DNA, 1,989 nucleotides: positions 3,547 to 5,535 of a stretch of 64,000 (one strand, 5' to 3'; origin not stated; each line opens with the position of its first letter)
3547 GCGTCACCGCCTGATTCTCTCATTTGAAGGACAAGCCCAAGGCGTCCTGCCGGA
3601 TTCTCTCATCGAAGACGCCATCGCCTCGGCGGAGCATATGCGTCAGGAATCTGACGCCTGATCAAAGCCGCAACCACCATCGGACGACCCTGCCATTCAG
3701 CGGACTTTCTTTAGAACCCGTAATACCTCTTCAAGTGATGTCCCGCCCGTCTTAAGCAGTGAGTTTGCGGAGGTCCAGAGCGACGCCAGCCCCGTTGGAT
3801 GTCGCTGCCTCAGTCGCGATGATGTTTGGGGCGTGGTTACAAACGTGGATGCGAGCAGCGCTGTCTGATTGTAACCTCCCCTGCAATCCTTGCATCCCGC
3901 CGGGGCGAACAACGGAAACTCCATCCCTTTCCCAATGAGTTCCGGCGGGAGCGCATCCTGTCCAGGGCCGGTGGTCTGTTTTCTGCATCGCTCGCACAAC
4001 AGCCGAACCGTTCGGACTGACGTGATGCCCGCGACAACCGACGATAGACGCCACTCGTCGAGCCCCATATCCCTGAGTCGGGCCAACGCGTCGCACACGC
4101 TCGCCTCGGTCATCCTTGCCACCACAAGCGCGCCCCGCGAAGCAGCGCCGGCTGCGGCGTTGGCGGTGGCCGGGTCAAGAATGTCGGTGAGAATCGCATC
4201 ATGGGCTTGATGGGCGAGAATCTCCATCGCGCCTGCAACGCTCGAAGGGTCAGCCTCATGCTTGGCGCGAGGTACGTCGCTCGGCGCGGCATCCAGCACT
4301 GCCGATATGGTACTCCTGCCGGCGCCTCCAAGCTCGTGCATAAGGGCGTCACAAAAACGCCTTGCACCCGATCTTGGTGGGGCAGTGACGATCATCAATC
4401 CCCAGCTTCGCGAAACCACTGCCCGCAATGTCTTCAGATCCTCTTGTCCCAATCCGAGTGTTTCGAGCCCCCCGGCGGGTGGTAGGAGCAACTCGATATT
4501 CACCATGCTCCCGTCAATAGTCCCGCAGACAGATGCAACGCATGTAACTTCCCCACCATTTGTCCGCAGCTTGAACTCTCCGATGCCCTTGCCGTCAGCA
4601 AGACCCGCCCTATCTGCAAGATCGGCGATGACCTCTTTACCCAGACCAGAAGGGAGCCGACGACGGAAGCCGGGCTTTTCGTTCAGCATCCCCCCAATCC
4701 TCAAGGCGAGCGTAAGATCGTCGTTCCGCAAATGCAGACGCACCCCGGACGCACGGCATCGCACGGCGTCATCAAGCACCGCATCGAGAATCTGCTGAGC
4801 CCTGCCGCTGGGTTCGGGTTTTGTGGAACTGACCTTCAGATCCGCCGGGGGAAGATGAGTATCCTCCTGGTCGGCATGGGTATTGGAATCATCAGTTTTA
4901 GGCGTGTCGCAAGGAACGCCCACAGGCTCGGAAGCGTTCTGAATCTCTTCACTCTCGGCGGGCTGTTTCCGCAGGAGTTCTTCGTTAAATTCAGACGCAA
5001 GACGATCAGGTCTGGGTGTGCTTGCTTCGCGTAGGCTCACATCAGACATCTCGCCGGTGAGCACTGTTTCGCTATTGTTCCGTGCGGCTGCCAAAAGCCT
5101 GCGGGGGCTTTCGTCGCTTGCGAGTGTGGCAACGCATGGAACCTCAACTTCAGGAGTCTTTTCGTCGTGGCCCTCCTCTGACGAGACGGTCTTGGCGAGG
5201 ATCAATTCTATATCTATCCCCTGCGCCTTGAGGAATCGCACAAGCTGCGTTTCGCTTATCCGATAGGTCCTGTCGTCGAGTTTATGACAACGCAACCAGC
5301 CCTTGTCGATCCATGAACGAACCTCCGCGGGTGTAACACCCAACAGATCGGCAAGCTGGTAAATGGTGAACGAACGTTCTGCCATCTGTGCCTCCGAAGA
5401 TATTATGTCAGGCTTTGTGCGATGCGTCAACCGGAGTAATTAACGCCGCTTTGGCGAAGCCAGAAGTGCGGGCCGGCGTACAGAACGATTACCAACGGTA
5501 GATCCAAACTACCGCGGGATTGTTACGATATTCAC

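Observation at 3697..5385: HTH fused to a catalytically degenerate GspE/PilB-type secretion ATPase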

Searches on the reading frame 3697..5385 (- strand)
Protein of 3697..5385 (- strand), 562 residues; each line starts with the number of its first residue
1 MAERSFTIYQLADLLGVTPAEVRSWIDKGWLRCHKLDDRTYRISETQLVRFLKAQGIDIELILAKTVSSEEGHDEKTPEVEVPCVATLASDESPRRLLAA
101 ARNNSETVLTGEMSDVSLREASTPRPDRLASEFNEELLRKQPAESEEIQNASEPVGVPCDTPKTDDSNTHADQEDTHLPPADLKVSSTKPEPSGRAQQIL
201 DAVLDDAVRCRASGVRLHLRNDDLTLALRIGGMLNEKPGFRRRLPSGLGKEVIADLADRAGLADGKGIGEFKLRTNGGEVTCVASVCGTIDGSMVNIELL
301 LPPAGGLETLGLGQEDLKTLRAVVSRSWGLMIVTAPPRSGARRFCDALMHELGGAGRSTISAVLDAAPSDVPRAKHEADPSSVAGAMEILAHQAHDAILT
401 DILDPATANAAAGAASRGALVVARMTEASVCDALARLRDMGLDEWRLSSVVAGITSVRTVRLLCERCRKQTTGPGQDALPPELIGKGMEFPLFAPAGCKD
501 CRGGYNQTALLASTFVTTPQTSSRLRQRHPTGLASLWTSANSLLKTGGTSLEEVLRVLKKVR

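Call 5: search_protein_families(library=pfam, proteins=[window:3697-5385:-], max_evalue=1)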
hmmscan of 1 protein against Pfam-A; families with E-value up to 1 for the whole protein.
window:3697-5385:- (562 aa): 6 families
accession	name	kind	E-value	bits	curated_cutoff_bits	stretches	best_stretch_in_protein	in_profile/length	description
PF00437.27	T2SSE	-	2.1e-19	69.9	24.9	1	197-554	9-368/370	Type II/IV secretion system protein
PF12728.13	HTH_17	-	5.8e-07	30.1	27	1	7-55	3-50/51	Helix-turn-helix domain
PF13411.12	MerR_1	-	0.00022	21.7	21.6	1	6-43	1-37/69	MerR HTH family regulatory protein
PF00376.29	MerR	-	0.016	15.4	28.2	1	7-42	1-36/38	MerR family regulatory protein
PF11740.13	KfrA_N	-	0.097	13.8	26.1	1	346-415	22-94/113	Plasmid replication region DNA-binding N-term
PF25211.1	DUF7839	-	0.51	11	27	1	376-442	33-97/101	Domain of unknown function (DUF7839)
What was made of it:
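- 3697..5385 (-): Complete CDS: 562 aa plus the stop codon at 3697-3699. HTH, linker and degenerate GspE/PilB core. Pfam HTH_17 and T2SSE (call 5).
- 5188..5385 (-): Residues 1-66: excisionase/MerR-type winged helix-turn-helix. Pfam HTH_17, 30.1 bits, E 5.8e-7 (call 5).
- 4810..5187 (-): Residues 67-192: disordered, acidic, Ser/Pro/Glu-rich linker. No Pfam hit (call 5).
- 4471..4809 (-): Residues 193-305: N2-type domain of the GspE/PilB core, with the nucleotide-contacting arginines replaced. T2SSE profile positions from 9 onward (call 5).
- On T2SS/T4P/T4SS ATPase superfamily (Pfam PF00437, T2SSE fold): 69.9 bits against a cut-off of 24.9, profile positions 9-368 of 370 (call 5).
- On Functional GspE / PilB extension ATPase: No PF05157 or PF22341 hit at E<=1 (call 5).
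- On MshE-type c-di-GMP receptor: No hit in this protein (call 5).
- On HTH_17 / excisionase-type winged HTH: 30.1 bits against a cut-off of 27 (call 5).
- On MerR-family transcription regulator: MerR_1 matches only profile positions 1-37 of 69, at a borderline score (21.7 against 21.6; call 5).
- Closest known: Excisionase / BldC / MerR-type winged HTH proteins. Same: The N-terminal 66 residues match HTH_17 (call 5).
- Checked: Pfam gives HTH_17 at residues 7-55 (30.1 bits against a cut-off of 27, E 5.8e-7) and T2SSE at residues 197-554 (69.9 bits against 24.9, E 2e-19), covering profile positions 9-368 of 370 (call 5).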

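Call 6: search_protein_families(library=ncbifam, proteins=[window:3697-5385:-], max_evalue=1)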
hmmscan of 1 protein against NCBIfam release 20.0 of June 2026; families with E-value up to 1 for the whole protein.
window:3697-5385:- (562 aa): 6 families
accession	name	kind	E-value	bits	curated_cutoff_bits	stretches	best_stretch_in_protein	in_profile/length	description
NF007755.0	PRK10436.1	equivalog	1.3e-26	93.3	617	1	185-558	74-459/465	type II secretion system protein GspE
TIGR02533.1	type_II_gspE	equivalog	3.2e-24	85.5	630.25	1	198-557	111-485/486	type II secretion system ATPase GspE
TIGR02538.1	type_IV_pilB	equivalog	2.2e-21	76.1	675.65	1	190-559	175-563/564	type IV-A pilus assembly ATPase PilB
NF053534.1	T4PilAsmATPsTfpB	equivalog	4.3e-18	65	850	1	198-558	203-582/584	type IV pilus assembly ATPase TfpB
NF041000.1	ATPase_ComGA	equivalog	2.6e-07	29.9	300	1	389-460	194-265/267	competence type IV pilus ATPase ComGA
TIGR01764.1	excise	domain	5.9e-06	26.5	28.8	1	6-54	2-49/49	excisionase family DNA-binding protein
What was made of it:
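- On Functional GspE / PilB extension ATPase: 85.5 against 630; 93.3 against 617; 76.1 against 676 (call 6).
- On HTH_17 / excisionase-type winged HTH: TIGR01764 'excise' scores 26.5 against 28.8, just below its cut-off (call 6).
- Closest known: GspE / EpsE. Different: The NCBIfam GspE score is 85-93 bits against cut-offs of 617-630 (call 6).
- Closest known: PilB / PilF. Different: The NCBIfam PilB score is 76 bits against a cut-off of 676 (call 6).
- NCBIfam GspE and PilB scores are 85-93 bits against cut-offs of 617-676 (call 6).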

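Call 7: search_solved_structures(query=window:3697-5385:-, max_evalue=1, show_alignments=3)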
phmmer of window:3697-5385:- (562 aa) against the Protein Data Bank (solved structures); distinct sequences matched with E-value up to 1: 15.
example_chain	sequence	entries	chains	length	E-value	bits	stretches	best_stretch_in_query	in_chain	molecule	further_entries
4ksr_A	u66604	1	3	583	1.3e-20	76.9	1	197-560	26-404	Type II secretion system protein E, Hemolysin-coregulated protein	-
4kss_A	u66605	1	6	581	1.6e-20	76.6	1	197-559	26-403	Type II secretion system protein E, hemolysin-coregulated protein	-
1p9r_A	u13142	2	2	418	3.9e-20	75.3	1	196-506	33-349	General secretion pathway protein E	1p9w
4pht_A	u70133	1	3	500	7.4e-20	74.4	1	194-507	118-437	General secretory pathway protein E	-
5oiu_A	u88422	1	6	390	1.6e-18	70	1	195-505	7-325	Type IV pilus assembly protein PilF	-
3jc8_Ba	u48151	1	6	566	2.3e-18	69.4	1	197-554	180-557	Type IV-A pilus assembly ATPase PilB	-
5it5_F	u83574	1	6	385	2.4e-18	69.4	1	196-505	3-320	ATP binding motif-containing protein PilF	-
6ejf_A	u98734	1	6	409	2.9e-18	69.1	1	196-505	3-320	Type IV pilus assembly protein PilF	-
6f8l_G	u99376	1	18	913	5.8e-18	68.1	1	192-505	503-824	Type IV pilus assembly protein PilF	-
5zfr_A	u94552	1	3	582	1.2e-16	63.8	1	182-557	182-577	Type IV pilus biogenesis ATPase PilB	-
5tsg_B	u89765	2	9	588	6.1e-16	61.5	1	194-557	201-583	Type IV pilus biogenesis ATPase PilB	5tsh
6olj_C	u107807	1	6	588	2.5e-15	59.5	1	194-557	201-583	Type IV pilus biogenesis ATPase PilB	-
8dze_A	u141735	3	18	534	0.00026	23.1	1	409-515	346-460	BfpD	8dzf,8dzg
4j2n_A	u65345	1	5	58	0.26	13.2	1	7-49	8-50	Gp37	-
7v1r_A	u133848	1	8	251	0.91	11.4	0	373-447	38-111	Alcohol Dehydrogenases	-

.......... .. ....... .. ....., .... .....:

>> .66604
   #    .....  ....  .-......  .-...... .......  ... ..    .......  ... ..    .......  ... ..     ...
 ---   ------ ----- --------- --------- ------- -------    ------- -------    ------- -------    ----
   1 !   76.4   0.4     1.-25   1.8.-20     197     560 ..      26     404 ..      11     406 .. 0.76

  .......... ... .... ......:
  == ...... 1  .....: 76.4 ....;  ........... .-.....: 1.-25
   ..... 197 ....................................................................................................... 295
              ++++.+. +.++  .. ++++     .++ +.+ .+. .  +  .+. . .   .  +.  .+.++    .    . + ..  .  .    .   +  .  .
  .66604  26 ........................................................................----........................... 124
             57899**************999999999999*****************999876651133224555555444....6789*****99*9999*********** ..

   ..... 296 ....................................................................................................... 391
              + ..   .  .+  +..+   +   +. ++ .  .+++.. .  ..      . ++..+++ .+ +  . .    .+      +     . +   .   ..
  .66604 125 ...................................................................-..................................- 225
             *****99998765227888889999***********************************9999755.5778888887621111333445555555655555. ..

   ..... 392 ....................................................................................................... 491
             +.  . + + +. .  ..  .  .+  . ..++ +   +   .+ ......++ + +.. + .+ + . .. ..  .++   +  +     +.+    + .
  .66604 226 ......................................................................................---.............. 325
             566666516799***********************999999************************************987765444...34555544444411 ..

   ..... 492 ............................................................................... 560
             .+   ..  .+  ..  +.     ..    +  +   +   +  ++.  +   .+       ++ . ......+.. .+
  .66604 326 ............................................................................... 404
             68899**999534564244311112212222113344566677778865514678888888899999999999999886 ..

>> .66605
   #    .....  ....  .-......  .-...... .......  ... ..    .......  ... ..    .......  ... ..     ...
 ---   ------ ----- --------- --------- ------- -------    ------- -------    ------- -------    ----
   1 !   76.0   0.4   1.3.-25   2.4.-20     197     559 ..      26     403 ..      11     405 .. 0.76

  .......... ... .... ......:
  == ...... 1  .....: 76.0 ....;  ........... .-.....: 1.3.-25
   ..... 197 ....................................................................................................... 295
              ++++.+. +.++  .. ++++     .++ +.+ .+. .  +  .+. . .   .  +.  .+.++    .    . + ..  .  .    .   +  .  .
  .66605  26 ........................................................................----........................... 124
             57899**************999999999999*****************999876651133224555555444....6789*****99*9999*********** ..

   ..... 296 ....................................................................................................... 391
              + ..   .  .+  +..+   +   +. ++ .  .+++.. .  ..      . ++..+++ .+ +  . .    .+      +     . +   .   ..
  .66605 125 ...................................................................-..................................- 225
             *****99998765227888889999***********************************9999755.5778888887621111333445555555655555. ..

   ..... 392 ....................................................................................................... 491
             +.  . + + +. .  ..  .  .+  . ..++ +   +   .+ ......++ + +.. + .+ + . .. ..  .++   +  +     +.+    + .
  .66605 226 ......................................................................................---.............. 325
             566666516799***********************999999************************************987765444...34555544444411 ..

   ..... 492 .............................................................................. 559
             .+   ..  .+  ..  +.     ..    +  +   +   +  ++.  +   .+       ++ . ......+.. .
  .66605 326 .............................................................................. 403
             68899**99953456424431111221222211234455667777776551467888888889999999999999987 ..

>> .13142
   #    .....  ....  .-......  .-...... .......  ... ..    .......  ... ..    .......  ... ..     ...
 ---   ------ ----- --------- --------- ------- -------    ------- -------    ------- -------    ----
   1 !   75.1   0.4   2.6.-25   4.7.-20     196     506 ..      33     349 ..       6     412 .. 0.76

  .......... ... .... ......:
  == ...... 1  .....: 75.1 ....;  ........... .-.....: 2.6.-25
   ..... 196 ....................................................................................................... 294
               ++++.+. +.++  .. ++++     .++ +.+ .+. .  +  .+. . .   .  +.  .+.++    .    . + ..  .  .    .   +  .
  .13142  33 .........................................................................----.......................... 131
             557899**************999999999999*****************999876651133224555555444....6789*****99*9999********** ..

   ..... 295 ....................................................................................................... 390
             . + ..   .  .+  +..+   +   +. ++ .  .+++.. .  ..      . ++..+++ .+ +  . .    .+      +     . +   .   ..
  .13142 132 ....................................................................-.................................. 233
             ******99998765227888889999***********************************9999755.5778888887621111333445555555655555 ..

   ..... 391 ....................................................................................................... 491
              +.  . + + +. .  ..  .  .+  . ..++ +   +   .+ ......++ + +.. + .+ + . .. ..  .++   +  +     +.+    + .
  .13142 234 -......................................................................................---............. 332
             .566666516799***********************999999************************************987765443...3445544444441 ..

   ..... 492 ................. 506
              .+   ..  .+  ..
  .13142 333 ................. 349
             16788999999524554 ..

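Call 9: find_homologous_proteins(query=window:3697-5385:-)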
Query window:3697-5385:- (562 aa): 15 proteins with E <= 0.001 among 8000 candidates.
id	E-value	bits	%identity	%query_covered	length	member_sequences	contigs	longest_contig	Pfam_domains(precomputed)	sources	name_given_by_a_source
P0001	0.0e+0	1242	100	100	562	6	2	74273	PF12728.14,PF00437.27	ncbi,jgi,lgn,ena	-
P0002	2.1e-118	415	42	99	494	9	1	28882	PF00437.27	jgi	jgi:general secretion pathway protein E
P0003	1.4e-39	154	33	64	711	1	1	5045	PF00437.27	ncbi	-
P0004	4.3e-16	77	27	64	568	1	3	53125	PF05157.21,PF00437.27,PF13401.13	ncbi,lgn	-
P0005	7.1e-13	66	26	65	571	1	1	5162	PF05157.21,PF00437.27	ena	-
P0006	5.1e-12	63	26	68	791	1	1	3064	PF05157.21,PF00437.27,PF13401.13,PF00072.31,PF13191.13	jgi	jgi:type II secretory ATPase GspE/PulE/Tfp pilus assembly ATPase PilB-like protein/ActR/RegA family 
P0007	5.9e-12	63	28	65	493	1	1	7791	PF00437.27,PF22341.2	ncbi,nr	ncbi:MAG TPA: type II secretion system ATPase GspE [Rudaea sp.]|nr:type II secretion system ATPase G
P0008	1.1e-11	62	27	64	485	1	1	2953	PF05157.21,PF00437.27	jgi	jgi:general secretion pathway protein E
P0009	2.0e-11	62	24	94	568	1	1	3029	PF05157.21,PF00437.27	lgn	-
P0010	5.5e-11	60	27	65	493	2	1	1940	PF00437.27,PF22341.2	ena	-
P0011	7.3e-11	60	23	64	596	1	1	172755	PF05157.21,PF00437.27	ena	-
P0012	7.8e-11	60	27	65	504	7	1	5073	PF00437.27,PF22341.2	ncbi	ncbi:MAG: type II secretion system ATPase GspE [Rhodanobacteraceae bacterium]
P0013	2.2e-10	58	24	64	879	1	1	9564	PF05157.21,PF00437.27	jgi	-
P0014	5.4e-10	57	28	53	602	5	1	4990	PF05157.21,PF00437.27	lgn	-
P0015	7.0e-6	43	30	36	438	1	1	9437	PF00437.27,PF13555.13,PF13191.13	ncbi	-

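Call 11: find_encoding_contigs(protein=P0002, flank=10000, max_places=4)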
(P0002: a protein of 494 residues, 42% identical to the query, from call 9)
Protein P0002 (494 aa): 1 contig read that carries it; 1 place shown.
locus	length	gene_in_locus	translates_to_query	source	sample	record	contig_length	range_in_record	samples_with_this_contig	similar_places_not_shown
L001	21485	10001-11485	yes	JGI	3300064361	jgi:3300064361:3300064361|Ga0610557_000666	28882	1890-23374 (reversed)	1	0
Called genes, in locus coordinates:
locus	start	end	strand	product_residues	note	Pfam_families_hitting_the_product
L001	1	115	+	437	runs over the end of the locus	PF02874:ATP-synt_ab_N, PF00006:ATP-synt_ab, PF22919:ATP-synt_VA_C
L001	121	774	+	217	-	PF01813:ATP-synt_D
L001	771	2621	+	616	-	PF01496:V_ATPase_I (weak)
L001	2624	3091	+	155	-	PF00137:ATP-synt_C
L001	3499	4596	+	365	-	-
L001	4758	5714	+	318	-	-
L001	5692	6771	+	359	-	PF13685:Fe-ADH_2, PF01761:DHQ_synthase, PF24621:DHQS_C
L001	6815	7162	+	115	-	-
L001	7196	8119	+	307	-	PF01180:DHO_dh, PF03060:NMO (weak)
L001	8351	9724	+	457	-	PF13579:Glyco_trans_4_4, PF08323:Glyco_transf_5 (weak), PF13439:Glyco_transf_4, PF20706:GT4-conflict, PF00534:Glycos_transf_1, PF13692:Glyco_trans_1_4, PF13524:Glyco_trans_1_2 (weak)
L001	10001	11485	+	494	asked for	PF00437:T2SSE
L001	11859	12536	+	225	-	-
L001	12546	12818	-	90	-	-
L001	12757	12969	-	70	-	-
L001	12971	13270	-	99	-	-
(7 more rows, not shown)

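Call 12: find_encoding_contigs(protein=P0003, flank=10000, max_places=4)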
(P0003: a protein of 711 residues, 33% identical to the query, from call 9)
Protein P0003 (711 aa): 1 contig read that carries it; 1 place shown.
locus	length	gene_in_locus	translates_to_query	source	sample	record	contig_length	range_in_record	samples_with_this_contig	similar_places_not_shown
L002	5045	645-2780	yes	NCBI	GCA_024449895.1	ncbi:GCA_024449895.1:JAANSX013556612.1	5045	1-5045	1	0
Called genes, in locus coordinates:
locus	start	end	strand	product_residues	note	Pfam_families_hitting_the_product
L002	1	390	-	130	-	?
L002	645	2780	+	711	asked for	PF00437:T2SSE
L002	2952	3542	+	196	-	PF00581:Rhodanese (weak)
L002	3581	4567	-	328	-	PF01073:3Beta_HSD, PF01370:Epimerase, PF02719:Polysacc_synt_2, PF04321:RmlD_sub_bind, PF05368:NmrA, PF07993:NAD_binding_4 (faint), PF13460:NAD_binding_10, PF16363:GDP_Man_Dehyd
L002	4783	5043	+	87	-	?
